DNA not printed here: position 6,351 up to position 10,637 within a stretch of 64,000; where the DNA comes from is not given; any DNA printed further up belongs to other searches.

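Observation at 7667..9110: A-domain specificity code reads as glycine (DILQ[V/L]GLIWK)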

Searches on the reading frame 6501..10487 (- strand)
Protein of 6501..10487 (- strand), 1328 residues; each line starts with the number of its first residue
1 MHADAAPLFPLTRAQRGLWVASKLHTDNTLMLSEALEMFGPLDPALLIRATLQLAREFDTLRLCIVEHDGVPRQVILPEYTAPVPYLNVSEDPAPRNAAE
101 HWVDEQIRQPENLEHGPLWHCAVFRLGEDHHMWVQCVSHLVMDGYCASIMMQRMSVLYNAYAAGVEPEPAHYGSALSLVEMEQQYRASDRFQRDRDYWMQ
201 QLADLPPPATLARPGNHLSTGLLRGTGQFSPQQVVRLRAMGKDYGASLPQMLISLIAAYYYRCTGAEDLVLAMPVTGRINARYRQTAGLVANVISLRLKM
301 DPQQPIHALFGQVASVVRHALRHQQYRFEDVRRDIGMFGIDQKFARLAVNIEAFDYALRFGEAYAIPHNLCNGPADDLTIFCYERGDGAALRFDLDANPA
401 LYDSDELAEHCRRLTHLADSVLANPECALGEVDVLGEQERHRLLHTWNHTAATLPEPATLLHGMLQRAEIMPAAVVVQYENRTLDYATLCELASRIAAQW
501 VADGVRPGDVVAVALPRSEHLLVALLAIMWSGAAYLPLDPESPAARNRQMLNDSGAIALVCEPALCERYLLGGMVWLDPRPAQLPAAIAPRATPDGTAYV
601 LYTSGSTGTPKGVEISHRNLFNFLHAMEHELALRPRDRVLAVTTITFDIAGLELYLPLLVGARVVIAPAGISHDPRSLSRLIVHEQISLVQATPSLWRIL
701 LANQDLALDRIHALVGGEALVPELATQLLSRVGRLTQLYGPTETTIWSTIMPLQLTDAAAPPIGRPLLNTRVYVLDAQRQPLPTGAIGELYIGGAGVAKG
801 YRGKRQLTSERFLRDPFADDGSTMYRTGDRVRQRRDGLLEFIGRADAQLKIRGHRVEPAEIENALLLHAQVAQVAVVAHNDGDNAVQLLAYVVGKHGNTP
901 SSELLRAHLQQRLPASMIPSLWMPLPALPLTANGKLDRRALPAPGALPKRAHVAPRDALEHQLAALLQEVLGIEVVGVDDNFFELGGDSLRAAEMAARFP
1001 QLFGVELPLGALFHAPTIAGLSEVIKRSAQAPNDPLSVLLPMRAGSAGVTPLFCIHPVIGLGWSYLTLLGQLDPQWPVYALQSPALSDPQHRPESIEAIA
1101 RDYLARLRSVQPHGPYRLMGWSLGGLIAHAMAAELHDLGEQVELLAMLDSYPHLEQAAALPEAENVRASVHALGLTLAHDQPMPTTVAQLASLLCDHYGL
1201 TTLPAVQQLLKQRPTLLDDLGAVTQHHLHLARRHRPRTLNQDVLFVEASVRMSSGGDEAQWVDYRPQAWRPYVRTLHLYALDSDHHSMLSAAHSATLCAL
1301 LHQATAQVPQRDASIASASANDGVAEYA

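Call 4: search_protein_families(library=pfam, proteins=[window:6501-10487:-])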
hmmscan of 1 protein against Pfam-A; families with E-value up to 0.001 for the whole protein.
window:6501-10487:- (1328 aa): 5 families
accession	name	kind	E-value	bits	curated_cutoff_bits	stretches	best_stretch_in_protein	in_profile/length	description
PF00501.34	AMP-binding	-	6.1e-78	262.7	29.9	1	468-801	5-383/384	AMP-binding enzyme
PF00668.25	Condensation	-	1.5e-58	199.1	30.6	1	9-444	5-456/456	Condensation domain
PF00975.26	Thioesterase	-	2.8e-28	100.1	26.4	1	1051-1302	2-223/226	Thioesterase domain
PF00550.31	PP-binding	-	7.5e-16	58.6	20.8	1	962-1024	2-66/67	Phosphopantetheine attachment site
PF13193.12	AMP-binding_C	-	6.1e-11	43.5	24.5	1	860-935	1-76/76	AMP-binding enzyme C-terminal domain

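Call 5: search_solved_structures(query=window:6501-10487:-, max_evalue=1e-30, show_alignments=2)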
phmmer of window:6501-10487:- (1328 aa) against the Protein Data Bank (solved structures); distinct sequences matched with E-value up to 1e-30: 90 (the best 60 are shown).
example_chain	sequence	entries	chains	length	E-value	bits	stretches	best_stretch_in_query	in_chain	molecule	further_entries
6mfz_A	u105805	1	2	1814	2.1e-209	701.4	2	97-1023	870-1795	Linear gramicidin synthase subunit A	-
9be3_A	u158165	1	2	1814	1.5e-208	698.6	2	97-1023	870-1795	Linear gramicidin synthase subunit A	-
9meh_A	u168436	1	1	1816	1.5e-208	698.6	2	97-1023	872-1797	Linear gramicidin synthase subunit A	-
9be4_A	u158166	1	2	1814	5.9e-208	696.6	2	97-1023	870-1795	Linear gramicidin synthase subunit A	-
6mfy_A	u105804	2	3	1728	4.2e-192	644.1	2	97-946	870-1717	Linear gramicidin synthase subunit A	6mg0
5u89_A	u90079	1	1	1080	2e-168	565.7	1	437-1026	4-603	Amino acid adenylation domain protein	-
8xjz_C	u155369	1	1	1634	3.1e-166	558.4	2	5-1025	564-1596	Peptide synthetase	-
5ja1_A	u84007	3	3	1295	7.3e-166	557.2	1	9-1157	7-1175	Enterobactin synthase component F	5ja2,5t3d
4zxh_A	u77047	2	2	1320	4.7e-150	504.8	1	101-1153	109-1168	ABBFA_003403 | Tyrocidine synthetase 3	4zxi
6n8e_A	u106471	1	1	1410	7.4e-150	504.2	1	5-1143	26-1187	holo-ObiF1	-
2vsq_A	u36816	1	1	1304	2.3e-127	429.6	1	14-1173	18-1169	SURFACTIN SYNTHETASE SUBUNIT 3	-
6p1j_A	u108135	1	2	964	2.2e-124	419.8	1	7-941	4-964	Txo2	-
9bfd_B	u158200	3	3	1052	1e-121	411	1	8-1025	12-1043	Tyrocidine synthase 2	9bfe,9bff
9lcq_A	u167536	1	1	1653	9.8e-120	404.4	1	7-1029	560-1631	PvdL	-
9lcp_A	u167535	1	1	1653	4.4e-119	402.2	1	7-1029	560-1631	PvdL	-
7ly4_E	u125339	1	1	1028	1.3e-106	360.9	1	3-1033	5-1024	BmdB, bacillamide NRPS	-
7ly7_A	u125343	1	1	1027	1.4e-106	360.8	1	3-1033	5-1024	BmdB, Bacillamide NRPS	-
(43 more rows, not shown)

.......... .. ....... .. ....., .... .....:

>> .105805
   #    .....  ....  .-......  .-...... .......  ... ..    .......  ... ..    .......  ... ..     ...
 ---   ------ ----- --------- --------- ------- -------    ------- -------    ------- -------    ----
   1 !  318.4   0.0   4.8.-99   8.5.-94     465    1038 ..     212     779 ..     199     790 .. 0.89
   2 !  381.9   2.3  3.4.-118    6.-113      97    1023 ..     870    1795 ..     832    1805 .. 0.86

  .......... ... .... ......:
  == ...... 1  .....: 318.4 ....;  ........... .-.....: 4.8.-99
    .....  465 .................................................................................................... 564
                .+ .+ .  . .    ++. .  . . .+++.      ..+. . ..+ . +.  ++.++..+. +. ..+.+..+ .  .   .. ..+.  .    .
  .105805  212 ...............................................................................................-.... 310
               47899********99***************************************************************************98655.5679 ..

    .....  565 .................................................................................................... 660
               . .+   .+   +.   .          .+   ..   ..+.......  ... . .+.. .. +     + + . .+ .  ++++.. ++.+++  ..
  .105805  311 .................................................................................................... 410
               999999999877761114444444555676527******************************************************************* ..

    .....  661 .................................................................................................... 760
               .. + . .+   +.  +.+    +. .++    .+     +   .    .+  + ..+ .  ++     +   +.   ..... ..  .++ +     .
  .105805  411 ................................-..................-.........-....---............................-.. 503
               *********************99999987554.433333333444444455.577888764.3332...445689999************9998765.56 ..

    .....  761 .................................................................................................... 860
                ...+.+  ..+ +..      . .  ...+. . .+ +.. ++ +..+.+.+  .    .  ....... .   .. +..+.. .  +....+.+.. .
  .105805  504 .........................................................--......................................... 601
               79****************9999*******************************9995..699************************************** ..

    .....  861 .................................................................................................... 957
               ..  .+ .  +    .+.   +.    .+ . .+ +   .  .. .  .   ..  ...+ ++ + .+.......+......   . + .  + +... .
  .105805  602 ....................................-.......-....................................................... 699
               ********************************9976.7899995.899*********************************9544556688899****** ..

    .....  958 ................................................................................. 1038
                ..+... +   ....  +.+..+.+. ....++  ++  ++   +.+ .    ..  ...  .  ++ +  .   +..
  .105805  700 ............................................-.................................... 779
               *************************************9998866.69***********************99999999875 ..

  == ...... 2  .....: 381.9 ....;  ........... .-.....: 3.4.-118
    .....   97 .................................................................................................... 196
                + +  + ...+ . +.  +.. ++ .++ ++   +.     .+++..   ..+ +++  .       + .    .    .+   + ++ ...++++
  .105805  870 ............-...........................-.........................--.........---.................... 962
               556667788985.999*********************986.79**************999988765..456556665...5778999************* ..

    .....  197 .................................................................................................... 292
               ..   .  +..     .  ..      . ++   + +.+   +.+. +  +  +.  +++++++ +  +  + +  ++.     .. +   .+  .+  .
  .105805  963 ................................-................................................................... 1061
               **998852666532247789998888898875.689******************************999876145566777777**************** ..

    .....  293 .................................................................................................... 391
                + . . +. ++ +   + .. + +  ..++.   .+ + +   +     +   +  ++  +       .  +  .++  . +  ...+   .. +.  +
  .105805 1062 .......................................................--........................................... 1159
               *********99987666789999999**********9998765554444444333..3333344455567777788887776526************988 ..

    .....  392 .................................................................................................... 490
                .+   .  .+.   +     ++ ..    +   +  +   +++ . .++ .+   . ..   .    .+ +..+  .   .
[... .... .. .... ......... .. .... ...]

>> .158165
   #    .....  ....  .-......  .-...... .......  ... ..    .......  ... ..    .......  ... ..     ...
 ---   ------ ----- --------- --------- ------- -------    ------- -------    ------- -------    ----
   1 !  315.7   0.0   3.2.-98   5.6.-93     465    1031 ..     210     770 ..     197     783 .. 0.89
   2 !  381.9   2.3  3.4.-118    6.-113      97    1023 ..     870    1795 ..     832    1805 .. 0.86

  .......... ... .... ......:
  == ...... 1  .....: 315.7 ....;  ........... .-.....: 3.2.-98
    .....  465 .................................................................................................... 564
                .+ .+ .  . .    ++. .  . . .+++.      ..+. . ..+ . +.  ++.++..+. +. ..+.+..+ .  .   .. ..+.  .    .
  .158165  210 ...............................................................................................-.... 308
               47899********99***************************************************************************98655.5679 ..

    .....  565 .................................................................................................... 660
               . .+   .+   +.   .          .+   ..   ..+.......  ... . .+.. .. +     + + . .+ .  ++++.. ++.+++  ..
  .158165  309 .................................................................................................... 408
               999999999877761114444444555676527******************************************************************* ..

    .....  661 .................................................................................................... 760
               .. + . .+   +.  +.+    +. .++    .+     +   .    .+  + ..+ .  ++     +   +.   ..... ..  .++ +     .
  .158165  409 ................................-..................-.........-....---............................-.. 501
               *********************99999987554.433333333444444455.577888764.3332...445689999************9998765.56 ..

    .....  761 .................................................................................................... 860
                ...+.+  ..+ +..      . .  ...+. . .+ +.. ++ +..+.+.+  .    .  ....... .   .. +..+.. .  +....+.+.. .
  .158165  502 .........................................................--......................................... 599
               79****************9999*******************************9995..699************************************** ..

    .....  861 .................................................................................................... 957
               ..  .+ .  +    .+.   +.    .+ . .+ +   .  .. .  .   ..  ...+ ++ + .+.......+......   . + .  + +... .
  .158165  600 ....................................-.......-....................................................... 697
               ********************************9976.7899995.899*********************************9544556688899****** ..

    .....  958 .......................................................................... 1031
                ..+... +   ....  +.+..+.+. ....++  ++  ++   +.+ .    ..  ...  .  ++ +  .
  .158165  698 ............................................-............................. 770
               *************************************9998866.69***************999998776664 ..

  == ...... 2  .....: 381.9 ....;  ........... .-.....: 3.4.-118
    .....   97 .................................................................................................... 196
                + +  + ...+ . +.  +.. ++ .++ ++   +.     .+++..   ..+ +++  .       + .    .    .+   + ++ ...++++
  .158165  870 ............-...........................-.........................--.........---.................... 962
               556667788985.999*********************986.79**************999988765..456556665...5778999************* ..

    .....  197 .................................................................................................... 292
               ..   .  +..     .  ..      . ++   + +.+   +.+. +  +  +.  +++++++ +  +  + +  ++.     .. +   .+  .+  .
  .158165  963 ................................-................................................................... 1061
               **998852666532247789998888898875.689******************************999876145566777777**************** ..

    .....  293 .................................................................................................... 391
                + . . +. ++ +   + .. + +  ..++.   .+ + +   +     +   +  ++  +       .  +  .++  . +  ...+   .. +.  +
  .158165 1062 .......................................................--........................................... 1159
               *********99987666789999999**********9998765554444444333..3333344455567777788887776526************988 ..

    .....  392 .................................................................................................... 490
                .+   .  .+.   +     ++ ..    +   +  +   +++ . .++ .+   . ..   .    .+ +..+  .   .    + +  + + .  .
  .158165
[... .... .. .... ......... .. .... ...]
